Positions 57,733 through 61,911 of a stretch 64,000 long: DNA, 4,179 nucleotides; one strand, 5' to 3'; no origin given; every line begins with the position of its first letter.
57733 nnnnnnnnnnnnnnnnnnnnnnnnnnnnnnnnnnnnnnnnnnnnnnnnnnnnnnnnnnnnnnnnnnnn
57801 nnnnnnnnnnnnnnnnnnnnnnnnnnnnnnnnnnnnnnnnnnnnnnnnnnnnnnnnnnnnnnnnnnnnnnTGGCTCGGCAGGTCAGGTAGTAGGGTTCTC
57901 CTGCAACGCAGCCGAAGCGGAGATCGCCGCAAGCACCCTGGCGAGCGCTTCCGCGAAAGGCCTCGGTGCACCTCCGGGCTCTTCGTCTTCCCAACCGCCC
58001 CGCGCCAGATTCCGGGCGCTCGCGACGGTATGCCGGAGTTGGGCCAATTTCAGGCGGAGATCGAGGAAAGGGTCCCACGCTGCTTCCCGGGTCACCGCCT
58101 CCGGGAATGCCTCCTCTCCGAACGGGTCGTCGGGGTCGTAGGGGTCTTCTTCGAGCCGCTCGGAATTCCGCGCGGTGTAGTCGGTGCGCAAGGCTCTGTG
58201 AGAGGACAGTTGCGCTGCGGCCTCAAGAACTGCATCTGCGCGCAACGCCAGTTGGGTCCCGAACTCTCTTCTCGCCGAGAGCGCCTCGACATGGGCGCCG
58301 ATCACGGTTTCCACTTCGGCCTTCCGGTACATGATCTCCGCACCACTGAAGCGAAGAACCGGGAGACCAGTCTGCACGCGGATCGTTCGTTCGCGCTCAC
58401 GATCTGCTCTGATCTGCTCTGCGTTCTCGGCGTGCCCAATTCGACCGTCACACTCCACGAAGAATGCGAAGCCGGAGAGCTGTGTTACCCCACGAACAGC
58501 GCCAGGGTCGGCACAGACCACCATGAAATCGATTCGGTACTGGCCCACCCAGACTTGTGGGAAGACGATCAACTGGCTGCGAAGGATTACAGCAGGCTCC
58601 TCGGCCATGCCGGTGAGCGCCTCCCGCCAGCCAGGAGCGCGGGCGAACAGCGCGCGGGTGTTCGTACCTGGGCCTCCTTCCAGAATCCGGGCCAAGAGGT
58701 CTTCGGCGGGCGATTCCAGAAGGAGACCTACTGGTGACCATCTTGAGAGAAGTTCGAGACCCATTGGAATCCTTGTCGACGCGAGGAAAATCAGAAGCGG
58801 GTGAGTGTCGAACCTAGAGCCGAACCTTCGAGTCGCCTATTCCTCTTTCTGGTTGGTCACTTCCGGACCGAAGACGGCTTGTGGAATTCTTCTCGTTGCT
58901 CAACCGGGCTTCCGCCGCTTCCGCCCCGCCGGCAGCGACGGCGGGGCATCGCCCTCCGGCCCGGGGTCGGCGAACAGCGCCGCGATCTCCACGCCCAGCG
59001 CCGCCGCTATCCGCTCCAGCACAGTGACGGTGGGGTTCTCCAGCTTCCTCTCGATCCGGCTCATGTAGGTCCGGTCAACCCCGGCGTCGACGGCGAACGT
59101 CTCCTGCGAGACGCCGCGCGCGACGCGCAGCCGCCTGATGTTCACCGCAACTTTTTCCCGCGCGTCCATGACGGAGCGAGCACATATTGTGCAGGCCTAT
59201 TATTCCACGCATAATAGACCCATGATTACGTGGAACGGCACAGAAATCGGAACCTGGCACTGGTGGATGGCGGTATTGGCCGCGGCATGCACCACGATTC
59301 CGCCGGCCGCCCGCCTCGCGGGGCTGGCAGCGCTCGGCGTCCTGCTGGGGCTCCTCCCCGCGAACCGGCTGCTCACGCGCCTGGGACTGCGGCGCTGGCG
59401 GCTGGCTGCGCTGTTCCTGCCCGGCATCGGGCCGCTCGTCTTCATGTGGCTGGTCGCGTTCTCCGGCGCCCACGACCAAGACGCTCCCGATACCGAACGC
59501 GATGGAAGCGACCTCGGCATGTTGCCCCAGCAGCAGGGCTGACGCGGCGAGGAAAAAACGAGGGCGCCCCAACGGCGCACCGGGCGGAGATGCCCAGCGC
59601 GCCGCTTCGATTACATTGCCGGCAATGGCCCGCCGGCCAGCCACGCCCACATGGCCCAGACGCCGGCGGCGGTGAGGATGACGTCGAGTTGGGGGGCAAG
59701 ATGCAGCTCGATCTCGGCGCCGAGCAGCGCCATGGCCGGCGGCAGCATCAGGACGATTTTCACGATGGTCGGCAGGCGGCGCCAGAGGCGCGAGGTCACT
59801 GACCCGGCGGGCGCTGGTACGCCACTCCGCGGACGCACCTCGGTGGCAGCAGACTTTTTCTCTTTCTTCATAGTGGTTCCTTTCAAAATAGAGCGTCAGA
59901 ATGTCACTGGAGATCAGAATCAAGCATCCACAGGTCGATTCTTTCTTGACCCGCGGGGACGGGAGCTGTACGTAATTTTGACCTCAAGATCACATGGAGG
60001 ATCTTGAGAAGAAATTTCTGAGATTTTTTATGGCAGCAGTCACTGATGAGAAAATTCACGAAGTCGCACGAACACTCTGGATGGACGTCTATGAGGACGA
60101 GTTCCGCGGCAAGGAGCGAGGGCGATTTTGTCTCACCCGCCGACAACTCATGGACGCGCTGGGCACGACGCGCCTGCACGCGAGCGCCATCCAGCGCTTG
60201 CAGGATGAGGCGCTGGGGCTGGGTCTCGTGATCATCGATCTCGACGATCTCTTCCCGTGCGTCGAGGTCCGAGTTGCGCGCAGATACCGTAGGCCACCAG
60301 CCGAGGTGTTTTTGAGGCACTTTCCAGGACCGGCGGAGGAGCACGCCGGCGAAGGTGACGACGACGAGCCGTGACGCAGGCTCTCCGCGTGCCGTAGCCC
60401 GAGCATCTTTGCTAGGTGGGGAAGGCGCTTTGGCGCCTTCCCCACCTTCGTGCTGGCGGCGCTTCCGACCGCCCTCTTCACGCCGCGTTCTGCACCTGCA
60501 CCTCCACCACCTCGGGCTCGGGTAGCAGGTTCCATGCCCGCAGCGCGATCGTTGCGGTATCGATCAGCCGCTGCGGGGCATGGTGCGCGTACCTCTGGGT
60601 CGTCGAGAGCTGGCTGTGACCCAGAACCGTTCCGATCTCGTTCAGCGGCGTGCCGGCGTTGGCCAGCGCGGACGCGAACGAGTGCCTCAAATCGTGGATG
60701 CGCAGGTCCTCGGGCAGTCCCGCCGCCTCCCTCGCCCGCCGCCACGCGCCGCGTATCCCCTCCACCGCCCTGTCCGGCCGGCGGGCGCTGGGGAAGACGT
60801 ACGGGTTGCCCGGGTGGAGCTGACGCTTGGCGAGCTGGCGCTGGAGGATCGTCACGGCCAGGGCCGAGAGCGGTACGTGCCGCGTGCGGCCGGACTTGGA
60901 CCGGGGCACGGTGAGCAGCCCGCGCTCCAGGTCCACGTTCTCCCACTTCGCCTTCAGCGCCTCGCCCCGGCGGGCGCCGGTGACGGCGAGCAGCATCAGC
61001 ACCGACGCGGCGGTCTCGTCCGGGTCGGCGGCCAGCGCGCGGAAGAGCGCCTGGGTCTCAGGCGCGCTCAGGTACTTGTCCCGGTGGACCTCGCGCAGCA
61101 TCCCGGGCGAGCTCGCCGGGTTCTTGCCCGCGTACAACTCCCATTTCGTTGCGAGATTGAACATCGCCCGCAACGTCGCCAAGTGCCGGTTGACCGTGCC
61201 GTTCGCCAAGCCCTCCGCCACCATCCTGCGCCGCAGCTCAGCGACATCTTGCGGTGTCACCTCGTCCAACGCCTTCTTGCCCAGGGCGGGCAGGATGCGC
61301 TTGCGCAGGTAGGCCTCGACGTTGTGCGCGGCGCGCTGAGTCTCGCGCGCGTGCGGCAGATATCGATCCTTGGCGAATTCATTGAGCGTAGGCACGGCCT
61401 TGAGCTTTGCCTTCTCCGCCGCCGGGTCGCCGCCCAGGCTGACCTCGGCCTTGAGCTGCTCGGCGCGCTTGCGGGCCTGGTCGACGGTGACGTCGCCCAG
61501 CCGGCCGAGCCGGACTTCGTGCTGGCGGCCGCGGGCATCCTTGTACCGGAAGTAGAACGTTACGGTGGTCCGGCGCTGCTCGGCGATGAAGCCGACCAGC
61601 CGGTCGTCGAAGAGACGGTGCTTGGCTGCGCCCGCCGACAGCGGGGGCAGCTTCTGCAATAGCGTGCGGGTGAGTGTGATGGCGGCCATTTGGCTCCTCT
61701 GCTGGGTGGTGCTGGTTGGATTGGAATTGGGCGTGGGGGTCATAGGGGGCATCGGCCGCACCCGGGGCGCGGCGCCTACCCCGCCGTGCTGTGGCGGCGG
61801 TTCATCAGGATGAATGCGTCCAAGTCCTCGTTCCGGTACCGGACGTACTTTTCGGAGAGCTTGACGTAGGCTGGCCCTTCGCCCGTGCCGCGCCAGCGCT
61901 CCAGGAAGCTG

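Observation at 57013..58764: Convergent HEPN-motif protein and DUF559-like nuclease: candidate anti-phage pair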

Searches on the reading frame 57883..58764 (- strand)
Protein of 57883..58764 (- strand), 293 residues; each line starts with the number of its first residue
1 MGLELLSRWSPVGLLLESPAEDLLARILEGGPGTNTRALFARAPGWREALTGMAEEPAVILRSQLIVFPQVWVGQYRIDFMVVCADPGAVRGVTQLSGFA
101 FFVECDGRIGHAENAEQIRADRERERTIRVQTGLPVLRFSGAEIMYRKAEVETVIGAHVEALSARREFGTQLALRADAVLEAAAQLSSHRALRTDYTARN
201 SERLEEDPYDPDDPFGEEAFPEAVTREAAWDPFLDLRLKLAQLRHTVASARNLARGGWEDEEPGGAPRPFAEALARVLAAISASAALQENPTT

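Call 6: search_protein_families(library=pfam, proteins=[window:57883-58764:-], max_evalue=0.1)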
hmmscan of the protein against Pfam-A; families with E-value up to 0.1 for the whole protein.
window:57883-58764:- (293 aa): 2 families
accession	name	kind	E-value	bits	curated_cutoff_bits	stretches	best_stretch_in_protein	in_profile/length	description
PF18741.7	MTES_1575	-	1.1e-05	25.8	38.2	1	64-151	13-88/96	REase_MTES_1575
PF04480.18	DUF559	-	0.041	14.2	20.6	0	102-155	56-104/109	Protein of unknown function (DUF559)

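Call 7: search_protein_families(library=padloc, proteins=[window:57883-58764:-], max_evalue=0.1)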
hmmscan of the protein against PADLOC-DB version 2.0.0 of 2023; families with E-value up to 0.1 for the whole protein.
window:57883-58764:- (293 aa): 0 families

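Call 9: find_homologous_proteins(query=window:57883-58764:-)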
Query window:57883-58764:- (293 aa): 22 proteins with E <= 0.001 among 8000 candidates.
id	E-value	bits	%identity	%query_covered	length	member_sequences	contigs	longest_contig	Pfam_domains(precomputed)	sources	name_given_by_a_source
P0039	1.8e-187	640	100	100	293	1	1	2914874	PF18741.8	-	-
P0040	2.6e-151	521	83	100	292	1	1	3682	-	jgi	jgi:hypothetical protein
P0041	2.2e-132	459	76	99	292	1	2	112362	-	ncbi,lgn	-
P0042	2.5e-108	380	64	100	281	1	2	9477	-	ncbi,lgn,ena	-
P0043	2.0e-93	331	59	92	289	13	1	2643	PF18741.8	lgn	-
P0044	3.8e-93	330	62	84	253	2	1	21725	PF18741.8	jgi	jgi:very-short-patch-repair endonuclease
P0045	4.0e-91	323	59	94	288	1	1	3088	PF18741.8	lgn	-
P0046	1.8e-88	315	56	97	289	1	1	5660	-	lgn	-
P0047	2.0e-88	315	56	94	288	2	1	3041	-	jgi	jgi:very-short-patch-repair endonuclease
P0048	3.1e-88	314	58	93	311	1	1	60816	-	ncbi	-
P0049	2.1e-87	311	56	97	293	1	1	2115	-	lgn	-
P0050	9.5e-83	296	66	73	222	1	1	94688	PF18741.8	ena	-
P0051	6.5e-82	293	55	93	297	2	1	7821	-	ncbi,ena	-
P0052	9.8e-82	293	53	96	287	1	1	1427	-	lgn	-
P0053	2.5e-77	278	63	74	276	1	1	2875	-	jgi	-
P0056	5.4e-54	202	43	96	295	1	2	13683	PF18741.8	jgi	jgi:hypothetical protein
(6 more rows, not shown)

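Call 15: search_solved_structures(query=A2, max_evalue=10)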
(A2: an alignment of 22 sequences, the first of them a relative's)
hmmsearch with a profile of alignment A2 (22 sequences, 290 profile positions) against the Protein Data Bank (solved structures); distinct sequences matched with E-value up to 10: 2.
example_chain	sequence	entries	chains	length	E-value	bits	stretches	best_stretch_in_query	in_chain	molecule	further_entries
3hrl_A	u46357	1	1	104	0.045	16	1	101-153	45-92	Endonuclease-Like Protein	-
6zpn_A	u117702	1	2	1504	0.6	12.4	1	48-84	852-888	WD_REPEATS_REGION domain-containing protein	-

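Call 20: find_encoding_contigs(protein=P0041, flank=6000, max_places=2)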
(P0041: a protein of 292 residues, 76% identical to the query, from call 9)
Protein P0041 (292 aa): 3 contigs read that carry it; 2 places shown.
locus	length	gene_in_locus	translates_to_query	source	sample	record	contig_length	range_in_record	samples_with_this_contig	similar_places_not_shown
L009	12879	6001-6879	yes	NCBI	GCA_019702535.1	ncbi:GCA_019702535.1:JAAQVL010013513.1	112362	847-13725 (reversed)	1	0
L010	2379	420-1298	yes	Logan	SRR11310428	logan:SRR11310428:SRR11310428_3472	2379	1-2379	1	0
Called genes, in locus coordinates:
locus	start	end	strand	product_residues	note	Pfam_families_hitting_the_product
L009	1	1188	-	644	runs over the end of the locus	PF14280:DUF4365, PF00515:TPR_1, PF07719:TPR_2 (weak), PF13414:TPR_11 (weak), PF13424:TPR_12 (weak), PF13424:TPR_12 (weak), PF13432:TPR_16, PF14559:TPR_19, +13 more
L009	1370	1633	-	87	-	-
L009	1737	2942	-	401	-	PF13356:Arm-DNA-bind_3, PF02899:Phage_int_SAM_1 (weak), PF24624:Int_N, PF00589:Phage_integrase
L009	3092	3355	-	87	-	PF12728:HTH_17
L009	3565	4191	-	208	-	-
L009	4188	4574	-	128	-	-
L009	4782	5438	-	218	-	-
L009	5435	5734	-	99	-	-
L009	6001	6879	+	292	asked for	-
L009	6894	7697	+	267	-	PF08874:DUF1835, PF12395:DUF3658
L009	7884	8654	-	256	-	-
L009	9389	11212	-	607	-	-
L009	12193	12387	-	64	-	-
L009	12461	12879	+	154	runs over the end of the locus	-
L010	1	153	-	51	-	?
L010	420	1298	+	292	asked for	-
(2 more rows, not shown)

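Call 21: find_encoding_contigs(protein=P0048, flank=6000, max_places=2)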
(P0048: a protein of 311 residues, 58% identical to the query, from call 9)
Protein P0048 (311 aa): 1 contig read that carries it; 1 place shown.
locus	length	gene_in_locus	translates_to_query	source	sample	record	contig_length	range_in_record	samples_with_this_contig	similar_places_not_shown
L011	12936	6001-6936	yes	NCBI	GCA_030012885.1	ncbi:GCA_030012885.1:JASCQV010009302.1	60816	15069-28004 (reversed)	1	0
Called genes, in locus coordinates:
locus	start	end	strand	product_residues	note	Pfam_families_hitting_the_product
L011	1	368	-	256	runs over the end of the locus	PF06114:Peptidase_M78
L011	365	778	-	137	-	-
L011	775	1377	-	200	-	-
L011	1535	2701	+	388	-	PF01734:Patatin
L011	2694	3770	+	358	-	PF21654:DncV-like_NTFase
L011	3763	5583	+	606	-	PF14461:Prok-E2_B, PF00899:ThiF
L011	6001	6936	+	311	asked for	-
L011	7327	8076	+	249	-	-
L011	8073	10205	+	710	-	-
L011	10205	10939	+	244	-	PF05621:TniB, PF13401:AAA_22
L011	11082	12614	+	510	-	PF04545:Sigma70_r4 (weak), PF00665:rve, PF22483:Mu-transpos_C_2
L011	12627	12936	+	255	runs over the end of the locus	PF01695:IstB_IS21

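Call 22: find_encoding_contigs(protein=P0050, flank=6000, max_places=2)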
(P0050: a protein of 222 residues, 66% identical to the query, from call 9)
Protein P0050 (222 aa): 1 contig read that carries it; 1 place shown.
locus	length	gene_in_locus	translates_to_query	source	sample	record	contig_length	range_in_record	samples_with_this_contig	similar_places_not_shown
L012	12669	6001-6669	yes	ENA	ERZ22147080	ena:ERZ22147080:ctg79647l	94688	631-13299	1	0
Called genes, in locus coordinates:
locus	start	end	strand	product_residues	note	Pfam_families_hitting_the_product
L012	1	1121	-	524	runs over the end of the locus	PF18733:HEPN_LA2681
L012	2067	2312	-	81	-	PF13683:rve_3, PF13333:rve_2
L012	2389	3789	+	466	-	PF13936:HTH_38, PF00665:rve (faint)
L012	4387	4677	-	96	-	PF01527:HTH_Tnp_1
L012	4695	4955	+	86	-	-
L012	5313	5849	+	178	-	-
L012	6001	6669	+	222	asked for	PF18741:MTES_1575 (faint)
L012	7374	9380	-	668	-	PF09286:Pro-kuma_activ, PF00041:fn3 (weak)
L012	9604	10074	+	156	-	PF13404:HTH_AsnC-type, PF13412:HTH_24, PF01037:AsnC_trans_reg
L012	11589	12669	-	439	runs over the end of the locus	PF00072:Response_reg, PF07728:AAA_5 (faint), PF00158:Sigma54_activat, PF14532:Sigma54_activ_2, PF25601:AAA_lid_14, PF02954:HTH_8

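Call 23: find_encoding_contigs(protein=P0056, flank=6000, max_places=2)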
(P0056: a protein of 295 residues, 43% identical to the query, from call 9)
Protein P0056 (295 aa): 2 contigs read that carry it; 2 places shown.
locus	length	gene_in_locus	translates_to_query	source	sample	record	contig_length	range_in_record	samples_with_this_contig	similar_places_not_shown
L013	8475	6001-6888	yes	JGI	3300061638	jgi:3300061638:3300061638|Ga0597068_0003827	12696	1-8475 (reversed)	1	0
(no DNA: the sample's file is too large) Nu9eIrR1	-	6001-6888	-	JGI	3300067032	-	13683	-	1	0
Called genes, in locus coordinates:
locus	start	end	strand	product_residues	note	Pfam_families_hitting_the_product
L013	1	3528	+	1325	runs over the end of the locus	PF00109:ketoacyl-synt, PF00108:Thiolase_N (weak), PF02801:Ketoacyl-synt_C, PF16197:KAsynt_C_assoc, PF22621:CurL-like_PKS_C, PF00698:Acyl_transf_1, PF00550:PP-binding, PF00975:Thioesterase, +1 more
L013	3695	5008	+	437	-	PF02770:Acyl-CoA_dh_M (weak), PF00441:Acyl-CoA_dh_1, PF08028:Acyl-CoA_dh_2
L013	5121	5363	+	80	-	-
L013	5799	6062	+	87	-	-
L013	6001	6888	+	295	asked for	PF18741:MTES_1575 (weak)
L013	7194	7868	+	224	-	-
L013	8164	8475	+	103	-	PF01527:HTH_Tnp_1 (weak)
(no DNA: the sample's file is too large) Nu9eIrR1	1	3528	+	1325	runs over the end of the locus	PF00109:ketoacyl-synt, PF00108:Thiolase_N (weak), PF02801:Ketoacyl-synt_C, PF16197:KAsynt_C_assoc, PF22621:CurL-like_PKS_C, PF00698:Acyl_transf_1, PF00550:PP-binding, PF00975:Thioesterase, +1 more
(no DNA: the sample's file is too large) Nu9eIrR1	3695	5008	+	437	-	PF02770:Acyl-CoA_dh_M (weak), PF00441:Acyl-CoA_dh_1, PF08028:Acyl-CoA_dh_2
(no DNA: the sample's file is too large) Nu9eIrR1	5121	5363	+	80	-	-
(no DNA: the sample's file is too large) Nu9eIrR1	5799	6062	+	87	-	-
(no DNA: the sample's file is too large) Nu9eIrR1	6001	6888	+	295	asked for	PF18741:MTES_1575 (weak)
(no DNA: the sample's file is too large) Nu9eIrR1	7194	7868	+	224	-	-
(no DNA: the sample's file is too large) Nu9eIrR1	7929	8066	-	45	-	?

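Call 27: predict_structure(alignment_id=A2)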
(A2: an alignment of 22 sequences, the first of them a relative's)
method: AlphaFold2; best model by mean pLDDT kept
length: 293 residues; sequences in the alignment: 22
mean_pLDDT: 81.9   pTM: 0.79
mean pLDDT of the five models: 81.9, 81.7, 80.3, 78.0, 78.0
residues with pLDDT >= 90: 127; 70-90: 104; 50-70: 46; < 50: 16
segments of 3 or more residues with pLDDT < 50: 196-200, 258-265
pLDDT, mean of each block of 10 residues (from residue 1): 75 71 93 90 92 87 88 93 78 75 80 73 90 91 88 95 90 95 83 51 76 91 91 93 95 68 54 76 65 48
secondary structure, 60 per line:
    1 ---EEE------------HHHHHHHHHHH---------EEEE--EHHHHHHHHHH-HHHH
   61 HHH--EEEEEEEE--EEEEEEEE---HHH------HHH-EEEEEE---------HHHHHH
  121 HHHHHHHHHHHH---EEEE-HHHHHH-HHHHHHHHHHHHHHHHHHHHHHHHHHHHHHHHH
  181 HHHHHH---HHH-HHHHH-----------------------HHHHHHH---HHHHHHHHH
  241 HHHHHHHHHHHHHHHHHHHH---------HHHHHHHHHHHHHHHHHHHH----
elements in order: E4-6 H19-29 E39-42 H46-55 H57-63 E66-73 E76-83 E100-105 H115-132 E136-139 H141-146 H148-186 H194-198 H222-228 H232-260 H270-289

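Call 32: fold_search(model_id=the predicted structure, library=pdb)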
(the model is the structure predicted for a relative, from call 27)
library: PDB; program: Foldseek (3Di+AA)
matches with E <= 10: 132; with E <= 0.001: 0
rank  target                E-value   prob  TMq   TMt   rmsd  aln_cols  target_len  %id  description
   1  3hrl                  2.5e-02  1.00  0.24  0.70   6.4       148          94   21  Crystal structure of a putative endonuclease-like protein (ngo0050) from neisseria gonorrhoeae (released 2009-06-30)
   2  8jyt_B                3.7e-01  0.05  0.14  0.15  17.8       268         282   16  Ancestral imine reducatase N560 (released 2023-10-11)
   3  3r3p_B                4.4e-01  0.69  0.21  0.56   7.9       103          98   12  Homing Endonuclease I-Bth0305I Catalytic Domain (released 2011-10-05)
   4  8amz_U                9.8e-01  0.04  0.14  0.14  20.6       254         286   16  Spinach 19S proteasome (released 2022-08-24)
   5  5w3t_B                1.2e+00  0.07  0.23  0.21  13.6       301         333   10  Crystal structure of PopP2 in complex with IP6 (released 2017-08-09)
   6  5w3t_A                1.3e+00  0.06  0.22  0.20  14.3       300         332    9  Crystal structure of PopP2 in complex with IP6 (released 2017-08-09)
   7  5w3y_C                1.8e+00  0.06  0.23  0.22  13.4       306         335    9  Crystal structure of PopP2 C321A in complex with IP6 and AcCoA (released 2017-08-09)
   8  5w3t_C                2.2e+00  0.04  0.21  0.20  13.8       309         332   10  Crystal structure of PopP2 in complex with IP6 (released 2017-08-09)
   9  7qtg_A                2.4e+00  0.08  0.11  0.12   4.2        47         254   19  Crystal Structure of the Fe(II)/alpha-ketoglutarate dependent dioxygenase PlaO1 (released 2023-01-18)
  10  8k8g                  2.6e+00  0.06  0.13  0.16   8.3        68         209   19  De novo design protein -N9 (released 2024-08-07)
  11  5w40_A                2.6e+00  0.03  0.20  0.18  15.9       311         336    8  Crystal structure of PopP2 F318S in complex with IP6 and AcCoA (released 2017-08-09)
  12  1oii_C                2.9e+00  0.08  0.09  0.11   5.1        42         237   19  Crystal structure of the alkylsulfatase AtsK, a non-heme Fe(II) alphaketoglutarate dependent Dioxygenase in complex wi (released 2004-03-30)
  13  9bs0_W                2.9e+00  0.06  0.17  0.13  11.1       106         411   12  YphC-treated 45SYphC particle. Class 5 (released 2024-12-25)
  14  6wjn_Z                2.9e+00  0.03  0.16  0.17  24.5       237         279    9  SD-like state of human 26S Proteasome with non-cleavable M1-linked hexaubiquitin and E3 ubiquitin ligase E6AP/UBE3A (released 2020-08-05)
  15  9qo0_F                2.9e+00  0.02  0.14  0.14  23.0       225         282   14  Pre-activated 9-subunit COP9 signalosome and neddylated SCF (Skp1-Skp2-Cks1) complex structure (released 2026-02-18)
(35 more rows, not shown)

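Call 41: search_protein_families(library=phrogs, proteins=[P0039], max_evalue=0.1)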
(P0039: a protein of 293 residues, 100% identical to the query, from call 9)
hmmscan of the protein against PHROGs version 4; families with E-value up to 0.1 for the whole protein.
P0039 (293 aa): 0 families

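Call 74: search_protein_families(library=ncbifam, proteins=[P0039, P0048], max_evalue=1)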
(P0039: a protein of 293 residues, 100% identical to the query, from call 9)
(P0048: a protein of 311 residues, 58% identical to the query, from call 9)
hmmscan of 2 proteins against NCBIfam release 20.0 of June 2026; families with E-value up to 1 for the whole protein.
P0039 (293 aa): 0 families

P0048 (311 aa): 0 families

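Call 78: search_protein_families(library=pfam, alignment_id=A2, max_evalue=1)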
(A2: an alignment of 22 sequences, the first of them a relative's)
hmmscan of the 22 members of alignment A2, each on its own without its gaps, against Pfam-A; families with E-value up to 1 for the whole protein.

A. member 1, P0039 (293 aa): 3 families
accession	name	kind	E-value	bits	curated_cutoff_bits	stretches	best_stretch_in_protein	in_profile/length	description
PF18741.7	MTES_1575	-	1.1e-05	25.8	38.2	1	64-151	13-88/96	REase_MTES_1575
PF04480.18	DUF559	-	0.041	14.2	20.6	1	102-155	56-104/109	Protein of unknown function (DUF559)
PF17931.6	TetR_C_23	-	0.29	11.8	29.1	1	153-225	4-76/127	Tetracyclin repressor-like, C-terminal domain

B. families by the number of members that match (of 22 scanned): 11 families
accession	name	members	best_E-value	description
PF18741.7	MTES_1575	19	5.6e-06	REase_MTES_1575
PF04480.18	DUF559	19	0.00092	Protein of unknown function (DUF559)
PF22781.2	Sde2_N_Ubi_vert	1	0.08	Vertebrate Splicing regulator sde2, N-terminal ubiquitin domain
PF03752.18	ALF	1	0.1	Short repeats of unknown function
PF25211.1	DUF7839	1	0.15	Domain of unknown function (DUF7839)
PF09793.14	AD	1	0.15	Anticodon-binding domain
PF14810.12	TGT_C2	1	0.18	Patch-forming domain C2 of tRNA-guanine transglycosylase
PF13583.11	Reprolysin_4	1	0.18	Metallo-peptidase family M12B Reprolysin-like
PF12934.12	FTO_CTD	1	0.21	FTO C-terminal domain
PF17931.6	TetR_C_23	1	0.29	Tetracyclin repressor-like, C-terminal domain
PF14301.12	DUF4376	1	0.55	Domain of unknown function (DUF4376)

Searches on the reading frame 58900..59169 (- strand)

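Call 6: search_protein_families(library=pfam, proteins=[window:58900-59169:-], max_evalue=0.1)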
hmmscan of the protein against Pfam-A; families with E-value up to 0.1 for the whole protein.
window:58900-59169:- (89 aa): 4 families
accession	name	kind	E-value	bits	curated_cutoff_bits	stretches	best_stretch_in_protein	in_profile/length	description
PF01381.28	HTH_3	-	1e-12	48.3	23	1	11-63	1-53/55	Helix-turn-helix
PF13560.12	HTH_31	-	3.1e-12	47.1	27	1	11-61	6-57/64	Helix-turn-helix domain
PF12844.13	HTH_19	-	1.9e-06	28.1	30.2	1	10-68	3-61/64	Helix-turn-helix domain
PF13443.12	HTH_26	-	3e-06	27.8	22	1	10-66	1-58/63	Cro/C1-type HTH DNA-binding domain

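Call 7: search_protein_families(library=padloc, proteins=[window:58900-59169:-], max_evalue=0.1)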
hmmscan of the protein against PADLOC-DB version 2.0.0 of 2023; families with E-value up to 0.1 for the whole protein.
window:58900-59169:- (89 aa): 21 families
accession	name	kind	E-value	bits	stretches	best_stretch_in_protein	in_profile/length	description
PDLC03665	Control_protein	-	3.3e-15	54.1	1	3-65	5-68/77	control protein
PDLC02926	HTH_VI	-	4.2e-12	44.2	1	10-66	5-61/92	-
PDLC03664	Control_protein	-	1.2e-10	39.7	1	8-66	15-73/74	control protein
PDLC03668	Control_protein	-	2.7e-10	38.6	1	6-61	8-63/79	control protein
PDLC04142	capH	-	1.1e-09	37.3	1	5-65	5-65/103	capH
PDLC03671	Control_protein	-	2.3e-09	35.4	1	1-67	9-75/84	control protein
PDLC03666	Control_protein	-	9.8e-09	33.5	1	1-66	1-66/77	control protein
PDLC03536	REase_II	-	1.1e-05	23.2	1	5-65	9-69/237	Type II restriction enzyme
PDLC03949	RmrA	-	3.5e-05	20.9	1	12-68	5-64/363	-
PDLC03953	RmrA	-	6.3e-05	20.3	1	10-61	9-60/373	-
PDLC03954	RmrA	-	0.00015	18.8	1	10-66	14-70/380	-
PDLC03951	RmrA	-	0.00057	17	1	11-65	13-67/400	-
PDLC03947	RmrA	-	0.00084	16.3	1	7-60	12-65/383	-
PDLC04775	PDC-M69A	-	0.0013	17.2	1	5-66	6-67/113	-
PDLC03955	RmrA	-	0.0021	15.4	1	15-69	29-82/371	-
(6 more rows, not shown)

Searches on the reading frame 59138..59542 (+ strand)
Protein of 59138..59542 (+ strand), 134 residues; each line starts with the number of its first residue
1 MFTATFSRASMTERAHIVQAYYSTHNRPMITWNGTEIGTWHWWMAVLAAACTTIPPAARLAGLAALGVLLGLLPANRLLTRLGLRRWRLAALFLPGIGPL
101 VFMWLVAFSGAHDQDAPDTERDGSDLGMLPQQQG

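Call 6: search_protein_families(library=pfam, proteins=[window:59138-59542:+], max_evalue=0.1)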
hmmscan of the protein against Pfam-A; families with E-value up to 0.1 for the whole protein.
window:59138-59542:+ (134 aa): 1 family
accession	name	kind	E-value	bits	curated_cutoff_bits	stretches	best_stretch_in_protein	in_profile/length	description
PF12555.13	SteA-like_C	-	0.081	13.4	26.4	0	60-89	21-50/52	SteA-like C-terminal domain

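Call 7: search_protein_families(library=padloc, proteins=[window:59138-59542:+], max_evalue=0.1)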
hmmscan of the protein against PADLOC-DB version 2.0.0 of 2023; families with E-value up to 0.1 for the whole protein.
window:59138-59542:+ (134 aa): 0 families

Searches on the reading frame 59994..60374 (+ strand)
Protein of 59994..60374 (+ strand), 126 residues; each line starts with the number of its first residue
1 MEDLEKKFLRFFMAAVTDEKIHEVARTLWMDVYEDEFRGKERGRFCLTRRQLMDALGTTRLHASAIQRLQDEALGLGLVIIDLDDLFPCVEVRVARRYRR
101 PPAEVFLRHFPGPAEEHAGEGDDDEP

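Call 6: search_protein_families(library=pfam, proteins=[window:59994-60374:+], max_evalue=0.1)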
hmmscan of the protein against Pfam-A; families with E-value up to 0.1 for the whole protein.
window:59994-60374:+ (126 aa): 2 families
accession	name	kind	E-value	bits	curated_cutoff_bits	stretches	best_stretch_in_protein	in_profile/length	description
PF07392.17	P19Arf_N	-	0.023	15.6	25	1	90-120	4-34/51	Cyclin-dependent kinase inhibitor 2a p19Arf N-terminus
PF13545.12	HTH_Crp_2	-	0.062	13.7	27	1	24-72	3-49/70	Crp-like helix-turn-helix domain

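Call 7: search_protein_families(library=padloc, proteins=[window:59994-60374:+], max_evalue=0.1)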
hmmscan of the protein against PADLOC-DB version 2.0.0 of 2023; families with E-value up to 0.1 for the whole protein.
window:59994-60374:+ (126 aa): 0 families

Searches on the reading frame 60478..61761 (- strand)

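Call 6: search_protein_families(library=pfam, proteins=[window:60478-61761:-], max_evalue=0.1)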
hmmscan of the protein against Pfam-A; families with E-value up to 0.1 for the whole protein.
window:60478-61761:- (427 aa): 7 families
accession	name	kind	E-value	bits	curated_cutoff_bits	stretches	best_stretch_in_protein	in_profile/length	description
PF00589.27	Phage_integrase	-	7.3e-36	124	27.1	1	230-397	2-171/172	Phage integrase family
PF13356.12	Arm-DNA-bind_3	-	1.7e-12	47.7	27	1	46-118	14-81/83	Arm DNA-binding domain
PF24624.1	Int_N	-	4.2e-09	37.5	27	1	144-217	22-94/100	Phage integrase, N-terminal domain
PF22022.2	Phage_int_M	-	1.4e-06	28.8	27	1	141-216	17-91/96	Phage integrase central domain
PF02899.23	Phage_int_SAM_1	-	4.2e-06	27.4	22.3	1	139-205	10-80/83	Phage integrase, N-terminal SAM-like domain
PF14659.12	Phage_int_SAM_3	-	0.00035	21.2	22.6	1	142-177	19-54/58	Phage integrase, N-terminal SAM-like domain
PF13102.12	Phage_int_SAM_5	-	0.016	16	22.3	1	130-209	10-87/98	Phage integrase SAM-like domain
